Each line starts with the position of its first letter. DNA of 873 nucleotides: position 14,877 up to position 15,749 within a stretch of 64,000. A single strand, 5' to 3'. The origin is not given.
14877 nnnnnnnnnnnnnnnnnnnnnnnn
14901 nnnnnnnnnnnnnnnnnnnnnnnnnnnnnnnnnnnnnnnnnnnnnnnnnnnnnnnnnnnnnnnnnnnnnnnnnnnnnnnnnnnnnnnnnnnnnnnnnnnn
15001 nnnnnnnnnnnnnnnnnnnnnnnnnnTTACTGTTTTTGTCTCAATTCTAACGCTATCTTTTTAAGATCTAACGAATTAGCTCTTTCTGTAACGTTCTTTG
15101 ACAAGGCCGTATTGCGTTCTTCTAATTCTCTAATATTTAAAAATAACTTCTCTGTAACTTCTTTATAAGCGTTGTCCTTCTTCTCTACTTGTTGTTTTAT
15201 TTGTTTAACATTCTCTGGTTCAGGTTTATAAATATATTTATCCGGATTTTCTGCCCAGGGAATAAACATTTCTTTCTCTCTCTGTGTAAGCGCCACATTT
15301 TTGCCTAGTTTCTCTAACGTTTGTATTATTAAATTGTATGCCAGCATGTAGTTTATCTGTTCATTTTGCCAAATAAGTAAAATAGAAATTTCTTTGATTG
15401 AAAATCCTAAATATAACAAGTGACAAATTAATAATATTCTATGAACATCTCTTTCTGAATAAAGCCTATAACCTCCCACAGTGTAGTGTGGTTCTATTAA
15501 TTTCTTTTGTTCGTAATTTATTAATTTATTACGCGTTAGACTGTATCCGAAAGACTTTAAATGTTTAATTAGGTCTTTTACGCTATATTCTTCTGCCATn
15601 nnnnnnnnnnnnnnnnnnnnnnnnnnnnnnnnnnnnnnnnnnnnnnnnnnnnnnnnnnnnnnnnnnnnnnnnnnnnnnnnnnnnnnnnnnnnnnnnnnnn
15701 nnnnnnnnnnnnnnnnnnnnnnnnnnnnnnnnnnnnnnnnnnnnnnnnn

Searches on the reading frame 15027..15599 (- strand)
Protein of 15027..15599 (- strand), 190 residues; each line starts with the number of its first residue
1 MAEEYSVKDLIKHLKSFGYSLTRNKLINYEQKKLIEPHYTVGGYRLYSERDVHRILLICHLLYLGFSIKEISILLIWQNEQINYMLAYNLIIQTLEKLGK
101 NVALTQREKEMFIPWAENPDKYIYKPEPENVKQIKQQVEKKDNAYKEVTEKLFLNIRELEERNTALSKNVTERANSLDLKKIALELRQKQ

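Call 4: search_protein_families(library=pfam, proteins=[window:15027-15599:-], max_evalue=1)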
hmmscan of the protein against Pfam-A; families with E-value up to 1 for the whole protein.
window:15027-15599:- (190 aa): 5 families
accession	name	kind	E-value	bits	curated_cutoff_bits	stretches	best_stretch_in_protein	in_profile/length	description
PF13411.12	MerR_1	-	2.8e-12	47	21.6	1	25-75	16-66/69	MerR HTH family regulatory protein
PF04760.21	IF2_N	-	0.00011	22.3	25.3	1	6-40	16-51/53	Translation initiation factor IF-2, N-terminal region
PF00376.29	MerR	-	0.00059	20.1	28.2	1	22-47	12-38/38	MerR family regulatory protein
PF09278.17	MerR-DNA-bind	-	0.0014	19.6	25.4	1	52-91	1-41/65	MerR, DNA binding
PF14164.11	YqzH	-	0.21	12.1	30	1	1-36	1-36/64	YqzH-like protein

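Call 5: search_protein_families(library=padloc, proteins=[window:15027-15599:-], max_evalue=1)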
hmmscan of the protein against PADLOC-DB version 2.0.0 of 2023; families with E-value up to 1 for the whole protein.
window:15027-15599:- (190 aa): 1 family
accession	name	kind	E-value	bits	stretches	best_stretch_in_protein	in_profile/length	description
PDLC04133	mad1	-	1.5e-05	23.2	1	21-54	17-49/60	mads_1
